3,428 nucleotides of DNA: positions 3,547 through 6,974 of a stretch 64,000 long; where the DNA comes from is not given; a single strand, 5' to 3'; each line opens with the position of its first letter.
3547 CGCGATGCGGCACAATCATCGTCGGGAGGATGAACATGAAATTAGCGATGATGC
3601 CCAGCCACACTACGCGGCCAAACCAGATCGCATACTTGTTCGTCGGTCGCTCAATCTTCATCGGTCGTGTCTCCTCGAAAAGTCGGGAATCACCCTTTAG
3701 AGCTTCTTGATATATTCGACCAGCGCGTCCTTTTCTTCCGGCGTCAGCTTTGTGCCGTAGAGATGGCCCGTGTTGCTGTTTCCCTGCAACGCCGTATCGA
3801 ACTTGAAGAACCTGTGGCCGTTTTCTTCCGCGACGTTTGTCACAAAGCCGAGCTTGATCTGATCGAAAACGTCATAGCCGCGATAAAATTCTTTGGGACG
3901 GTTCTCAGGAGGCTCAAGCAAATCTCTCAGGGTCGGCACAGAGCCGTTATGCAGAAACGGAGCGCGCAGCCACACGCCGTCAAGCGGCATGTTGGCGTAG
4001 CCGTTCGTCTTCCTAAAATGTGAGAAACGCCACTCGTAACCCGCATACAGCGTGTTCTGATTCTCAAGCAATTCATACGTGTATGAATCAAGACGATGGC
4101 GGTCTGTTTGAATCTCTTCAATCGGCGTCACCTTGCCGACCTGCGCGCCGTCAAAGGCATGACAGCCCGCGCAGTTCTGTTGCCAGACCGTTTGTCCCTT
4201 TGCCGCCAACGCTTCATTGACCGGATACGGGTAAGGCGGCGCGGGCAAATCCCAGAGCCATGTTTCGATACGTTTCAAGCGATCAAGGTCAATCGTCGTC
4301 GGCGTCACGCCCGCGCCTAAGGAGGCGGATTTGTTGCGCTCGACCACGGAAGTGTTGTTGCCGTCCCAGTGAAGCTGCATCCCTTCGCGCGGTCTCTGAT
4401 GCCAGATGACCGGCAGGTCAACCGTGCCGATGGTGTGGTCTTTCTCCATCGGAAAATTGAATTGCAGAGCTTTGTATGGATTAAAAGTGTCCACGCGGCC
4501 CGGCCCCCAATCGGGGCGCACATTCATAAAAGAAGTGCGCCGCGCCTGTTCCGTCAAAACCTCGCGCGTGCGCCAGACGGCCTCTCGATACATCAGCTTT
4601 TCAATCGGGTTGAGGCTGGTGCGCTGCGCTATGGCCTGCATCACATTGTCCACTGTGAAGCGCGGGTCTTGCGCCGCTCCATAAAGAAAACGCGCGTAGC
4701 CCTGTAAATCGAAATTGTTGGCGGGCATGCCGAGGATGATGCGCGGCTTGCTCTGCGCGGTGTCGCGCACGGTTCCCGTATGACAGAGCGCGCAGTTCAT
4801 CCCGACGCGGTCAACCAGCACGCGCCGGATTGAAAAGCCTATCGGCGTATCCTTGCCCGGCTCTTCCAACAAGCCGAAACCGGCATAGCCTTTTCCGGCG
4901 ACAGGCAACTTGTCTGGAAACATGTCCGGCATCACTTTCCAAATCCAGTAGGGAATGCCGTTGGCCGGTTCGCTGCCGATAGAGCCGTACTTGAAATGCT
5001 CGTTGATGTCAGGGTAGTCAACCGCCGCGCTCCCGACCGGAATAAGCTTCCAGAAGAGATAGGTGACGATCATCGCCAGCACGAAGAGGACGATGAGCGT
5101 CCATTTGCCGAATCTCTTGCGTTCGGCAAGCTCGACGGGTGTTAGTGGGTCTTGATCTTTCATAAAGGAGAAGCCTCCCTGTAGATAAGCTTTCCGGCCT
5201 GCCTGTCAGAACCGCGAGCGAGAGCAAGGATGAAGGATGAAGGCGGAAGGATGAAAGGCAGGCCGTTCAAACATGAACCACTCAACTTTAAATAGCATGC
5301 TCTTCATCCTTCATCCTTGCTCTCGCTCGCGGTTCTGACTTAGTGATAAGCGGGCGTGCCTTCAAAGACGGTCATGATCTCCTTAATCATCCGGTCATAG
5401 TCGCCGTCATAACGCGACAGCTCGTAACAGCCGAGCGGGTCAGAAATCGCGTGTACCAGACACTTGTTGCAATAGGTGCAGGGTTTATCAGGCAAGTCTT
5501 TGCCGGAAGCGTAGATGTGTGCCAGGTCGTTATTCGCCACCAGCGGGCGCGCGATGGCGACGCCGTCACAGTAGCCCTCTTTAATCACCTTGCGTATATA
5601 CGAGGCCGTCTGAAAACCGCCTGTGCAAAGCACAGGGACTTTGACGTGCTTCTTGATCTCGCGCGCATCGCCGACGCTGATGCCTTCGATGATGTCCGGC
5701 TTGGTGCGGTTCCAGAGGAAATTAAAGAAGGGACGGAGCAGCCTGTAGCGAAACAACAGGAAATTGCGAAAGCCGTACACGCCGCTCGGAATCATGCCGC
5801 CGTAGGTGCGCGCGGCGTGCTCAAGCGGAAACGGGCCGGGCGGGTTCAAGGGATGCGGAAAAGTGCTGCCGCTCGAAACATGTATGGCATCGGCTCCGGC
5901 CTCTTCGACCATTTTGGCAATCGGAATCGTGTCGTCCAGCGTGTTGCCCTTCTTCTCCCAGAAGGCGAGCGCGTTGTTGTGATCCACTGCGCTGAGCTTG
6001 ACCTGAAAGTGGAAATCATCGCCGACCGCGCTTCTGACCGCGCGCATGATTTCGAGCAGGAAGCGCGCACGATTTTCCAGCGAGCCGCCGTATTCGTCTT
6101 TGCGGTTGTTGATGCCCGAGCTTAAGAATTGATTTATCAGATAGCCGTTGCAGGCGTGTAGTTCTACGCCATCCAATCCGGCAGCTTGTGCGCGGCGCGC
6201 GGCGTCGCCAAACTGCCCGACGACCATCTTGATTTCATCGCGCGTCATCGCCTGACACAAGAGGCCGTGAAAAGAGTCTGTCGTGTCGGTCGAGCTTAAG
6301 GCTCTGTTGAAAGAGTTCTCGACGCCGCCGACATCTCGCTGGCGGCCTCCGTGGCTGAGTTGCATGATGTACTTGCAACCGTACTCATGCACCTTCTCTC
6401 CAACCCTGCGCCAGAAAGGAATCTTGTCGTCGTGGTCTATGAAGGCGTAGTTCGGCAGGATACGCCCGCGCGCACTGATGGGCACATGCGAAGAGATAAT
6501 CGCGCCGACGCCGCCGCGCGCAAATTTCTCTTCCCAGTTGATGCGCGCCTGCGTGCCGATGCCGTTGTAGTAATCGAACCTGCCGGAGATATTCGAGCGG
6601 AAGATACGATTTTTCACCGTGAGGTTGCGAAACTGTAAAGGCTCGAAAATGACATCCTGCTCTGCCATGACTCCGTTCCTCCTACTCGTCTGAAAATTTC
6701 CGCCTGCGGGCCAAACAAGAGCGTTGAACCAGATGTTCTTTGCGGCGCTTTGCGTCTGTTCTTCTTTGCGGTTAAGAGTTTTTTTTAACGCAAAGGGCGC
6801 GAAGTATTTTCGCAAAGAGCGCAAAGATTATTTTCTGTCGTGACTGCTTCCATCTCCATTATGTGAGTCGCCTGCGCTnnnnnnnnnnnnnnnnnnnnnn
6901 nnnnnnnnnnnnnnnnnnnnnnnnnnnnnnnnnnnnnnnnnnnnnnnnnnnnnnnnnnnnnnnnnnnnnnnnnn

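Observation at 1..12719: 12.7-kb co-directional redox cluster: two GMC flavoprotein oxidoreductases and two membrane-anchored di-heme CCP/MauG-like cytochromes, plus OYE, hydrolase and metallophosphoesterase genes. Candidate undescribed oxidase/quinol-peroxidase system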

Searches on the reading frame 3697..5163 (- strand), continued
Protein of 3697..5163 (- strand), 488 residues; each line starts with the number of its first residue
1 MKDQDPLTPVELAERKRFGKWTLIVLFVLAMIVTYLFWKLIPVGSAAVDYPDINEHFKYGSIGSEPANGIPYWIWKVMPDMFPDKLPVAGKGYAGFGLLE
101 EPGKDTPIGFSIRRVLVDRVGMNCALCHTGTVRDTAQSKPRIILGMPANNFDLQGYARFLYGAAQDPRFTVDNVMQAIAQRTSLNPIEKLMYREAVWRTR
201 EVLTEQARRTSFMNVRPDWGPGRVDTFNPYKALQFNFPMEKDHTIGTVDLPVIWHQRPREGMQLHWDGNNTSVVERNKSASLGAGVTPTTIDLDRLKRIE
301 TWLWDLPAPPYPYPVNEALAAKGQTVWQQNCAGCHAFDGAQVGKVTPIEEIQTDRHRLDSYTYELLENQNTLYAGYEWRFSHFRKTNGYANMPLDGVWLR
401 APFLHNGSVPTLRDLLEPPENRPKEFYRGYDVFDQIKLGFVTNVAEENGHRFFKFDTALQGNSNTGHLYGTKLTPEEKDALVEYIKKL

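Call 87: find_encoding_contigs(protein=P0014, flank=10000, max_places=1)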
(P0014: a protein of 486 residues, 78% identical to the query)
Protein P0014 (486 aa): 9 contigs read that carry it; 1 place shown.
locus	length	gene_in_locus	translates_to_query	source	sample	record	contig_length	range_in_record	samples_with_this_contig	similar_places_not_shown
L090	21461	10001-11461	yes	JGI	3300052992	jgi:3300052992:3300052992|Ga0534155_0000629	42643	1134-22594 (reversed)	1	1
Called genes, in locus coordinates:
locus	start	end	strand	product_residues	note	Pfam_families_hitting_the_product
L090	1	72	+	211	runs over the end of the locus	PF14117:DUF4287, PF18899:DUF5655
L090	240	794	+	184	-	PF08327:AHSA1 (faint), PF14117:DUF4287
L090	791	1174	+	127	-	-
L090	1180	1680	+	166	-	PF08378:NERD (weak), PF02021:UPF0102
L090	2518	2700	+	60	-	-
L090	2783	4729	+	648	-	PF00149:Metallophos (weak)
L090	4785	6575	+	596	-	PF00732:GMC_oxred_N (faint), PF13450:NAD_binding_8 (faint), PF05199:GMC_oxred_C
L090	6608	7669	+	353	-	PF00561:Abhydrolase_1 (weak)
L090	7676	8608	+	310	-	PF06314:ADC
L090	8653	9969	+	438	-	PF00724:Oxidored_FMN, PF01207:Dus (weak)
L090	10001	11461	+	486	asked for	PF00034:Cytochrom_C (faint), PF13442:Cytochrome_CBB3 (faint), PF21419:RoxA-like_Cyt-c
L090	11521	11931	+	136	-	-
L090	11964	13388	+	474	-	PF00034:Cytochrom_C (faint), PF13442:Cytochrome_CBB3 (faint), PF21419:RoxA-like_Cyt-c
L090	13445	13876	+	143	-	-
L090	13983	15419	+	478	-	PF00149:Metallophos (weak)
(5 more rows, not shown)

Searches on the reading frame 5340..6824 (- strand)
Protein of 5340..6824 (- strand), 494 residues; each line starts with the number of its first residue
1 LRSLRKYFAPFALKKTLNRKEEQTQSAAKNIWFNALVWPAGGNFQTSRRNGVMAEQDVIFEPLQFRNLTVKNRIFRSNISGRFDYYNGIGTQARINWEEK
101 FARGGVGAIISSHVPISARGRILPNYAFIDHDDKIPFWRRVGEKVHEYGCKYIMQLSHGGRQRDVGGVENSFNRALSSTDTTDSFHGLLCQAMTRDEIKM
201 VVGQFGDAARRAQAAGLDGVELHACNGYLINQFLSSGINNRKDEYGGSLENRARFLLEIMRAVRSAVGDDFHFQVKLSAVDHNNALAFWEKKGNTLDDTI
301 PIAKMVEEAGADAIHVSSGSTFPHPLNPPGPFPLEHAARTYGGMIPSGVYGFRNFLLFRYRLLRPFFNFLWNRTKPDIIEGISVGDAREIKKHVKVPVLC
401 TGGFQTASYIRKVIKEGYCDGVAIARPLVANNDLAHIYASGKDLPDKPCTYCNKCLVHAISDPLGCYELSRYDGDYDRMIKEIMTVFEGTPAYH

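Call 6: search_protein_families(library=pfam, proteins=[window:5340-6824:-], max_evalue=0.01)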
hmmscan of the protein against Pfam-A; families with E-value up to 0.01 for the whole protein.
window:5340-6824:- (494 aa): 3 families
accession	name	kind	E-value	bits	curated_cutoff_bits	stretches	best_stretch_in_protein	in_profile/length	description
PF00724.26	Oxidored_FMN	-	1.1e-61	209.4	27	2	59-320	2-261/342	NADH:flavin oxidoreductase / NADH oxidase family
PF01207.24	Dus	-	0.00045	19.9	20.4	0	386-436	175-225/311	Dihydrouridine synthase (Dus)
PF00977.27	His_biosynth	-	0.0022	17.9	23.6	0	380-428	175-222/228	Histidine biosynthesis protein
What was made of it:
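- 5340..6668 (-): g6: OYE-family FMN enzyme with a conserved CxxCxxCx11C (4Fe-4S-type) motif and no NAD(P)H/FAD domain, 442 aa. PF00724 at 1e-61 (call 6).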

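Call 7: search_protein_families(library=ncbifam, proteins=[window:5340-6824:-], max_evalue=0.01)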
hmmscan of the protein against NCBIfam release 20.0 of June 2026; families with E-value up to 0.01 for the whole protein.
window:5340-6824:- (494 aa): 11 families
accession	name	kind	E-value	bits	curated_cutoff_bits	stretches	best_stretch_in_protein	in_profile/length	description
TIGR03997.1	mycofact_OYE_2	equivalog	6.4e-58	196.6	793.15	2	59-319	2-252/645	mycofactocin system FadH/OYE family oxidoreductase 2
NF041087.1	bile_acid_BaiCD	equivalog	6.3e-54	183.2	825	2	58-321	3-254/642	bile acid Fe-S flavoenzyme BaiCD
NF045599.1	bili_reduct_long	exception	1.8e-50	171.9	750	2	59-318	1-254/641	bilirubin reductase, long form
NF006101.0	PRK08255.1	equivalog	6.8e-50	169.9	1078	1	48-322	386-663/768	bifunctional salicylyl-CoA 5-hydroxylase/oxidoreductase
NF045592.1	bili_reduct_N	equivalog_domain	8.5e-50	169.9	425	2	59-317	2-250/363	bilirubin reductase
NF010047.0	PRK13523.1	equivalog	4.2e-48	164.1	431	1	58-323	4-255/339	NADPH dehydrogenase NamA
NF007899.0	PRK10605.1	subfamily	6.6e-35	121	403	1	56-283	3-241/365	N-ethylmaleimide reductase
TIGR03996.1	mycofact_OYE_1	hypoth_equivalog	2e-23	82.8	627.9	2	97-280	39-214/633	mycofactocin system FadH/OYE family oxidoreductase 1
TIGR00737.1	nifR3_yhdG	equivalog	0.00017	20.9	293.3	1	372-427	168-224/319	tRNA dihydrouridine synthase DusB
TIGR03572.1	WbuZ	equivalog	0.0024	17.3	299.7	1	384-426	186-228/232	glycosyl amidation-associated protein WbuZ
NF010112.0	PRK13585.1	equivalog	0.0049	16.5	243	0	379-422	176-218/241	1-(5-phosphoribosyl)-5-[(5-phosphoribosylamino)methylideneamino]imidazole-4-carboxamide isomerase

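Call 52: search_solved_structures(query=window:5340-6668:-, max_evalue=1e-10)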
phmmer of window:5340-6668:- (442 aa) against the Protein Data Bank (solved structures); distinct sequences matched with E-value up to 1e-10: 138 (the best 60 are shown).
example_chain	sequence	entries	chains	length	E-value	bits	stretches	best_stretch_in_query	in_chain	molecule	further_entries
9iuv_A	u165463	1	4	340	1.4e-36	129.6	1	5-276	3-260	NADPH dehydrogenase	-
3gr7_A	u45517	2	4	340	3.1e-36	128.5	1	6-299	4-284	NADPH dehydrogenase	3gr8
8e5h_A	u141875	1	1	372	2.2e-35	125.6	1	7-267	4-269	NADH:flavin oxidoreductase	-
1ps9_A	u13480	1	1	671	9.3e-35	123.6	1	7-267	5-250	2,4-dienoyl-CoA reductase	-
8x0j_A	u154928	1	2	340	2.1e-34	122.4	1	6-299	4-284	NADPH dehydrogenase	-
3kru_A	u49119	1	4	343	2.6e-34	122.1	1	6-269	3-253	NADH:flavin oxidoreductase/NADH oxidase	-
3krz_A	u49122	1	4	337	2.7e-34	122.1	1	6-269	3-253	NADH:flavin oxidoreductase/NADH oxidase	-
8pun_A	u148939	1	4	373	2e-33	119.2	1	5-285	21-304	NADPH dehydrogenase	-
7o0t_A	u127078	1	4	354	3.7e-32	115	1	6-278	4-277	NADH:flavin oxidoreductase/NADH oxidase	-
4aws_A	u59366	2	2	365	7.1e-32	114.1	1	7-218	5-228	SYE1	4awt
4awu_A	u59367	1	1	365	7.2e-32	114.1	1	7-218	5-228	OXIDOREDUCTASE, FMN-BINDING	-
2gou_A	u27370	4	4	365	8.5e-32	113.8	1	7-218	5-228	oxidoreductase, FMN-binding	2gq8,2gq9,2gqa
1z41_A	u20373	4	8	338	3.7e-31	111.7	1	7-275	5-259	Probable NADH-dependent flavin oxidoreductase yqjM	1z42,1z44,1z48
8vcn_A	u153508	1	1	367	2.5e-30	109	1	6-226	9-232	N-ethylmaleimide reductase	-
3wjs_A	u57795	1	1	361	2.9e-30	108.8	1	6-226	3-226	NADH oxidase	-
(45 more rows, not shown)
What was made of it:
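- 5340..6668 (-): Its nearest solved relatives are YqjM-type ene-reductases and 2,4-dienoyl-CoA reductase (call 52).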

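Call 84: search_protein_families(library=padloc, proteins=[window:5340-6668:-], max_evalue=0.001)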
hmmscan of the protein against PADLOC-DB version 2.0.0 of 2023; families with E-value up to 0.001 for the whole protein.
window:5340-6668:- (442 aa): 0 families
